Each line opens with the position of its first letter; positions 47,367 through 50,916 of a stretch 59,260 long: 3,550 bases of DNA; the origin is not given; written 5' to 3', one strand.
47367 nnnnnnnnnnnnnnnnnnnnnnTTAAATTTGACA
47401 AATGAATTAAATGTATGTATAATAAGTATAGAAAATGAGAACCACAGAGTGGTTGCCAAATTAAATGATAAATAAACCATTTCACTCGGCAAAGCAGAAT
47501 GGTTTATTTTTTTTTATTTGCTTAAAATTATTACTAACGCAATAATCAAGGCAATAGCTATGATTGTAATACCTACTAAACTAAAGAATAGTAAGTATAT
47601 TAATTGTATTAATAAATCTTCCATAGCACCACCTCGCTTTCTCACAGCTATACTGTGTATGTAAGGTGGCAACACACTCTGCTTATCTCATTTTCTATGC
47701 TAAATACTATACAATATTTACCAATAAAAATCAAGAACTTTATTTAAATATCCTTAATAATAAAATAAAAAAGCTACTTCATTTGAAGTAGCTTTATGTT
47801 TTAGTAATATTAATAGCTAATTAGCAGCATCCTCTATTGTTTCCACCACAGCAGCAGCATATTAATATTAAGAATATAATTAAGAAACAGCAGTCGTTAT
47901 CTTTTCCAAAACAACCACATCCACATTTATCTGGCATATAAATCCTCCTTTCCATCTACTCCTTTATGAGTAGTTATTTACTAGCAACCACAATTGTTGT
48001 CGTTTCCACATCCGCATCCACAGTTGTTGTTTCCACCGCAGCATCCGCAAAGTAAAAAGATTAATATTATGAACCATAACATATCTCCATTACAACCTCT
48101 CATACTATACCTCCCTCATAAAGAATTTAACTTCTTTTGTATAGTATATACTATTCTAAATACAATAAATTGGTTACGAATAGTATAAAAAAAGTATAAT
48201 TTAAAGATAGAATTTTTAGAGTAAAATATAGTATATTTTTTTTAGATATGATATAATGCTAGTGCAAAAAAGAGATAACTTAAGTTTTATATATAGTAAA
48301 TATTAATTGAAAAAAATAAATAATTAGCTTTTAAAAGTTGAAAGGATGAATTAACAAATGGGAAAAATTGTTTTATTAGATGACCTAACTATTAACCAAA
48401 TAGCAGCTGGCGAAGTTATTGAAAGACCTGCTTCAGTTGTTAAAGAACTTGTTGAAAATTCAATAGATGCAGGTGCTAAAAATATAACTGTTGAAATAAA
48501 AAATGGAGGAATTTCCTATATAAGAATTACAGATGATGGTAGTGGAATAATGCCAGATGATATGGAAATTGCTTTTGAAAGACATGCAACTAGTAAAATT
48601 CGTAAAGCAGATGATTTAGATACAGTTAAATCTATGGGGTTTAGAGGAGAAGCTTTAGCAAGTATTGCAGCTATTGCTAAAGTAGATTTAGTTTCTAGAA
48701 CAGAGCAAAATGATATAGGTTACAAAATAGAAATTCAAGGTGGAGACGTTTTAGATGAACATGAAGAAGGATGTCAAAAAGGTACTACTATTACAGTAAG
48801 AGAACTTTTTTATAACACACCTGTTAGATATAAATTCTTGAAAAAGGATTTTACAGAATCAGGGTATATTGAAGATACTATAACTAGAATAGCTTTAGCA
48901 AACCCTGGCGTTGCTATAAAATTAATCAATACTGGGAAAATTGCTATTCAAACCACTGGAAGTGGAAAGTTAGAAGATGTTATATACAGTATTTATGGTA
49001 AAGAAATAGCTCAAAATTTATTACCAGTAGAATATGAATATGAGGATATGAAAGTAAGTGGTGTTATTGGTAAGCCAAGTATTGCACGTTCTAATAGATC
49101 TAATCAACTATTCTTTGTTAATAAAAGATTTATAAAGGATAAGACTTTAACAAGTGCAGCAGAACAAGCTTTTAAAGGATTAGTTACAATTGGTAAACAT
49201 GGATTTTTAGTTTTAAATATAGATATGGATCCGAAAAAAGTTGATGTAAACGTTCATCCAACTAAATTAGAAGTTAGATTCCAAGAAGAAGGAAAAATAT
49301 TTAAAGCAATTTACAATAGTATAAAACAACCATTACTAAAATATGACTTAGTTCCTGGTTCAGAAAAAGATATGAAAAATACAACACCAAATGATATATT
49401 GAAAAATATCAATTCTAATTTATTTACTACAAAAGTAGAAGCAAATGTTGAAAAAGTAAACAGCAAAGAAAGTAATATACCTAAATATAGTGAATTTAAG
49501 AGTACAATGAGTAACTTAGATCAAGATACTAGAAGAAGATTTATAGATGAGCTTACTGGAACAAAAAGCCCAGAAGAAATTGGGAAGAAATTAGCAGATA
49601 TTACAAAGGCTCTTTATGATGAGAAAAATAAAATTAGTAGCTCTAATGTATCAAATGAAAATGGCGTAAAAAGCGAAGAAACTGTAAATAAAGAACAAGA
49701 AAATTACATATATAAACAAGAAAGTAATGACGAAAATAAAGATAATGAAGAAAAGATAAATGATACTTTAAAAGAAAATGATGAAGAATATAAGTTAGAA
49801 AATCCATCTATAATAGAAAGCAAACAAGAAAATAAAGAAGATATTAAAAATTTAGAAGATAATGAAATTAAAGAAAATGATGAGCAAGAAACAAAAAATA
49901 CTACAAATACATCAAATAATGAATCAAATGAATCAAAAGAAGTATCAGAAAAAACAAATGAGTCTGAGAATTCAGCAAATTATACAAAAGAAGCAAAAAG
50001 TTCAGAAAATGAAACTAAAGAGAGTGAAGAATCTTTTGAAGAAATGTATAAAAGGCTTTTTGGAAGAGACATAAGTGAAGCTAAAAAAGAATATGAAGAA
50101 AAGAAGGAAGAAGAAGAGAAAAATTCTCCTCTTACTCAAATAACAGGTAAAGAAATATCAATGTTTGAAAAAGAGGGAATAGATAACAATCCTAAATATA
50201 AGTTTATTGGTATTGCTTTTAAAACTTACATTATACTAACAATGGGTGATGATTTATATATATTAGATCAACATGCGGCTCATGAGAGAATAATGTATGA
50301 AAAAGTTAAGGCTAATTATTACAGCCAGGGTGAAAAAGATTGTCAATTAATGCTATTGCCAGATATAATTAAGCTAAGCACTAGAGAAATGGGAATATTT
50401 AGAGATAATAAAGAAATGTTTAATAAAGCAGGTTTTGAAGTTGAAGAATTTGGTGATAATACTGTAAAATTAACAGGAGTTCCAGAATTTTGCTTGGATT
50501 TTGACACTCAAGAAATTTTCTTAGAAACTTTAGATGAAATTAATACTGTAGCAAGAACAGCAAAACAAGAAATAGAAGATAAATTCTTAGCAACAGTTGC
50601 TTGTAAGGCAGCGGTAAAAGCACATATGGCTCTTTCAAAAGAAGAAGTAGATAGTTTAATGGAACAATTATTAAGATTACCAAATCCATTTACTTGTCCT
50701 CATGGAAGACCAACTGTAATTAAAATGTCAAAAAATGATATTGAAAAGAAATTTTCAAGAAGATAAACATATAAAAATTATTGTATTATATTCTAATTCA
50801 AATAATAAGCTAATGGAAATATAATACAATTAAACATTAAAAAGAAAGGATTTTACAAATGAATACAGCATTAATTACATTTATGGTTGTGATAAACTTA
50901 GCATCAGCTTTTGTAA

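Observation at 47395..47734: Unannotated type I toxin-antitoxin-like locus bounded by co-varying inverted promoter/leader modules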

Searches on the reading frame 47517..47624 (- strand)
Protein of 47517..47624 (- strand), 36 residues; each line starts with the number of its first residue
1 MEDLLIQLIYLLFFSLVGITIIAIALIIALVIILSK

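Call 10: search_protein_families(library=pfam, proteins=[window:47517-47624:-], max_evalue=10)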
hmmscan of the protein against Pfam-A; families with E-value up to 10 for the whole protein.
seq(36 aa): 1 family
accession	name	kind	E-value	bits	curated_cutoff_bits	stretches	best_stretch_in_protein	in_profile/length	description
PF07895.16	DUF1673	-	1.6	9.1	30.4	1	4-35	64-93/204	Protein of unknown function (DUF1673)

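Call 11: search_protein_families(library=ncbifam, proteins=[window:47517-47624:-], max_evalue=10)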
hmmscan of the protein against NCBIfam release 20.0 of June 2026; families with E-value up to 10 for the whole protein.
seq(36 aa): 0 families

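Call 16: find_related_loci(query=A1, collection=genome_contigs, flank=1500)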
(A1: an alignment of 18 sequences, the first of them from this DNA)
Query A1 (36 aa) in genome_contigs; peptide patterns used: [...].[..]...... (x = any residue, [..] = any of these).
310 stretches matched a pattern; 12 encode a relative of the query (tblastn E <= 1e-3); 12 distinct loci.
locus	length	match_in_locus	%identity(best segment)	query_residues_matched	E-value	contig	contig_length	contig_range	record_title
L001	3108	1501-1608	81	1-36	2e-13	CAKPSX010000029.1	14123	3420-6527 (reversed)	MAG: uncultured Clostridia bacterium isolate REFINED_METABAT215_TOP10_CONTIGS_1500_ASSEMBLY_K77_MERGED__Hadza_MoBio_hadz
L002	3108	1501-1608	72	1-36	2e-12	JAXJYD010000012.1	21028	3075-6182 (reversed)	MAG: Clostridia bacterium isolate DOME_MAG_7553 7553_C0502_k141_32447, whole genome shotgun sequence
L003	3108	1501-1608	58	1-36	6e-9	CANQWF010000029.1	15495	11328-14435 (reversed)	MAG: uncultured Clostridia bacterium isolate Lapin-013__bin23 genome assembly, contig: Lapin-013__NODE_2284_length_15495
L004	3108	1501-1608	78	1-36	3e-7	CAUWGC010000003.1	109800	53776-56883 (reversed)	MAG: uncultured Clostridia bacterium isolate ERS329806__bin63 genome assembly, contig: ERS329806_NODE_168_length_109800_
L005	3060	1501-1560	80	1-20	1e-6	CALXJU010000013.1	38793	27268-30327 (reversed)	MAG: uncultured Clostridia bacterium isolate BRZ_EF__bin101 genome assembly, contig: BRZ_EF__NODE_1578_length_38793_cov_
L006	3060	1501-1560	75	1-20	2e-6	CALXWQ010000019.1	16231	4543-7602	MAG: uncultured Clostridia bacterium isolate BRZ_PB__bin84 genome assembly, contig: BRZ_PB__NODE_5278_length_16231_cov_1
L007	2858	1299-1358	75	1-20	2e-6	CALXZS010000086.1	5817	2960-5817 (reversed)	MAG: uncultured Clostridia bacterium isolate BRZ_LP__bin49 genome assembly, contig: BRZ_LP__NODE_12662_length_5817_cov_5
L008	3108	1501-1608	83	1-36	2e-6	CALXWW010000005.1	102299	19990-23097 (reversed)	MAG: uncultured Clostridia bacterium isolate BRZ_CH__bin9 genome assembly, contig: BRZ_CH__NODE_375_length_102299_cov_22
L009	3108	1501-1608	81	1-36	2e-6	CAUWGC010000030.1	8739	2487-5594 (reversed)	MAG: uncultured Clostridia bacterium isolate ERS329806__bin63 genome assembly, contig: ERS329806_NODE_7088_length_8739_c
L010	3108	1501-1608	72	1-36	2e-6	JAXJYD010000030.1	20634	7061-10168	MAG: Clostridia bacterium isolate DOME_MAG_7553 7553_C0502_k141_94384, whole genome shotgun sequence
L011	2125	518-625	83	1-36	2e-6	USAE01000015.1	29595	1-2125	uncultured Clostridium sp. isolate UMGS1531 genome assembly, contig: NODE_594_length_29595_cov_15.701049, whole genome s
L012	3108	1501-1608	83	1-36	3e-6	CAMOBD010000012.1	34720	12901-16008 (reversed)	MAG: uncultured Clostridium sp. isolate ERR6889851_bin.29_MetaWRAP_v1.1_MAG genome assembly, contig: NODE_1020_length_34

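Call 20: find_related_loci(query=A1, collection=metagenome_contigs, flank=1000)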
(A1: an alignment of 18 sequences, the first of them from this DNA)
Query A1 (36 aa) in metagenome_contigs; peptide patterns used: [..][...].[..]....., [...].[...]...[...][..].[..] (x = any residue, [..] = any of these).
599 stretches matched a pattern (row limit reached: there are more); 26 encode a relative of the query (tblastn E <= 1e-3); 26 distinct loci.
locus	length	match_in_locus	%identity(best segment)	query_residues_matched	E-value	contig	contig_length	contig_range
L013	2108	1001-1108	81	1-36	2e-13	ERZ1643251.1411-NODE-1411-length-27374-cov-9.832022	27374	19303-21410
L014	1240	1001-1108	81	1-36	4e-13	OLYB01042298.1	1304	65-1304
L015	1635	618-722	66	2-36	1e-10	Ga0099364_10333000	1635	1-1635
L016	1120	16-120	69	2-36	1e-10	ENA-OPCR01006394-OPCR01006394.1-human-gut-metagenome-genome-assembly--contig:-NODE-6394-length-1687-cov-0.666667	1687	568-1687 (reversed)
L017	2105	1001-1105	69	2-36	3e-10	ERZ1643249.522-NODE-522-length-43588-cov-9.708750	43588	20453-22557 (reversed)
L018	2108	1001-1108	69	1-36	4e-10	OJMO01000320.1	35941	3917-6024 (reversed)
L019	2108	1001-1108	67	1-36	8e-10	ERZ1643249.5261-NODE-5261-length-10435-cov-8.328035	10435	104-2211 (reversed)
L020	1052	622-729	67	1-36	8e-10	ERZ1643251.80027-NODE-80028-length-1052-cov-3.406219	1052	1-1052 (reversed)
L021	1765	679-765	79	8-36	2e-9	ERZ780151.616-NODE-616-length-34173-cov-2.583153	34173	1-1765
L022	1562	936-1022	79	8-36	2e-9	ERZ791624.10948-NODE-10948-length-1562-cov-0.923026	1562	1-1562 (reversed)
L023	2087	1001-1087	79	8-36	2e-9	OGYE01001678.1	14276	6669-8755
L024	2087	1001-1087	79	8-36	2e-9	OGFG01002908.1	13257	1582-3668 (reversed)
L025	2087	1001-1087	79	8-36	2e-9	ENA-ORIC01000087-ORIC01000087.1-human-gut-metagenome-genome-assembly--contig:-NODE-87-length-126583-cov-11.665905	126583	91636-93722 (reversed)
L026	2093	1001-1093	77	6-36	2e-9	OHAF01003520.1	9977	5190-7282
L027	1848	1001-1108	64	1-36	4e-9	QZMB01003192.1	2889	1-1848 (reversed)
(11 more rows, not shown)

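Call 56: find_related_loci(query=A1, collection=viral_contigs, flank=3000)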
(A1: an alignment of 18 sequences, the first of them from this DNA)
Query A1 (36 aa) in viral_contigs; peptide patterns used: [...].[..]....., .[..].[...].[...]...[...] (x = any residue, [..] = any of these).
583 stretches matched a pattern, but none encodes a relative of the query by tblastn (E <= 1e-3).

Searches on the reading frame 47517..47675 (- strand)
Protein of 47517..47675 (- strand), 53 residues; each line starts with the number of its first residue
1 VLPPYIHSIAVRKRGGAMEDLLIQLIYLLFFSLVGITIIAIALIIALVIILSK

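Call 13: find_homologous_proteins(query=window:47517-47675:-, max_evalue=10)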
Query seq(53 aa) (53 aa): 19 proteins with E <= 10 among 20 candidates.
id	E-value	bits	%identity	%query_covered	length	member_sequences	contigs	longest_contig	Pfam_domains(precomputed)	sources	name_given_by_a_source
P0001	1.4e-22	95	100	100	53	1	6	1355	-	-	-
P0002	5.4e-17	78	76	70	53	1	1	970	-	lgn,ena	-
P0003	3.1e-15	72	81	100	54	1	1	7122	-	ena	-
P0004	2.4e-14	70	76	62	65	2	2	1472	-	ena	-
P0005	4.7e-14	69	75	94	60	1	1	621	-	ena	-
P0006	3.3e-13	66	77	57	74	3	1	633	-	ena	-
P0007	5.1e-13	65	74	62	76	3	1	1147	-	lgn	-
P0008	6.4e-13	65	76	94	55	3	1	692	-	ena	-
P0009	1.2e-12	64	72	100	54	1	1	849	-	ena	-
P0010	2.8e-12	63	80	85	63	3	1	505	-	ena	-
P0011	3.1e-12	63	72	98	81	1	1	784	-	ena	-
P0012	3.6e-12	63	76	94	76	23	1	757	-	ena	-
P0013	5.5e-12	62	73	92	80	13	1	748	-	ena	-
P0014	1.5e-11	61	74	94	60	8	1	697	-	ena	-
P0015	6.0e-11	59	63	60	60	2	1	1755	-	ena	-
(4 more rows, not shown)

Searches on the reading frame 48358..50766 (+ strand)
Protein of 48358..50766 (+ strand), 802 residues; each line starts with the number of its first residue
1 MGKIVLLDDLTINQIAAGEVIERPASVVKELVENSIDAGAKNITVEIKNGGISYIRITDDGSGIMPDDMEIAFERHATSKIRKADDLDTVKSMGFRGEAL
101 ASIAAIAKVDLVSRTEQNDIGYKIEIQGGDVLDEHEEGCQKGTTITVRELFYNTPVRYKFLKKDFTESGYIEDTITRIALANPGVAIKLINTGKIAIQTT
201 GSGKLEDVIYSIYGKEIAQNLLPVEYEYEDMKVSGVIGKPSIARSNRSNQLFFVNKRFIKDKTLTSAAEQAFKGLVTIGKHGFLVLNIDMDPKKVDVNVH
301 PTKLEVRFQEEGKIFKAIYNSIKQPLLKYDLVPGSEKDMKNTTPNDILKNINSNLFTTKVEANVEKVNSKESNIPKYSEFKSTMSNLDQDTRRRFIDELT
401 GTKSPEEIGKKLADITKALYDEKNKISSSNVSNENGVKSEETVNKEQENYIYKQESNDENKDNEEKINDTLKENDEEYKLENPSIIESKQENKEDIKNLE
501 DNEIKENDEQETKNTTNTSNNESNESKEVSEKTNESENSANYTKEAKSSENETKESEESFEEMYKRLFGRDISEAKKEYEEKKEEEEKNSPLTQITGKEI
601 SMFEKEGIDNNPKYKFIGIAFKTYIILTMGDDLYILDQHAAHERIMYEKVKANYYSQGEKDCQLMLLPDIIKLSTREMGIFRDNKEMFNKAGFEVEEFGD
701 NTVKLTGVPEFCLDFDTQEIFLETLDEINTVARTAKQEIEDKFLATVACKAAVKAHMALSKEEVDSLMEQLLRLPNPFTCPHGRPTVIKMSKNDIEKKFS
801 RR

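Call 58: search_protein_families(library=pfam, proteins=[window:48358-50766:+], max_evalue=0.00001)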
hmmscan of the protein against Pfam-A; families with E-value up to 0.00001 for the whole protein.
window:48358-50766:+ (802 aa): 4 families
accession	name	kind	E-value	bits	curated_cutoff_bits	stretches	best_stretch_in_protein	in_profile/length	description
PF01119.25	DNA_mis_repair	-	1.2e-39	135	26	1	209-326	1-118/119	DNA mismatch repair protein, C-terminal domain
PF08676.16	MutL_C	-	2.3e-34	118.5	25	1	617-757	1-140/142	MutL C terminal dimerisation domain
PF13589.12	HATPase_c_3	-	1.8e-13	51.1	25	1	25-124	4-103/137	Histidine kinase-, DNA gyrase B-, and HSP90-like ATPase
PF02518.31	HATPase_c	-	4e-09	37.3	26.4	1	22-147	4-105/111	Histidine kinase-, DNA gyrase B-, and HSP90-like ATPase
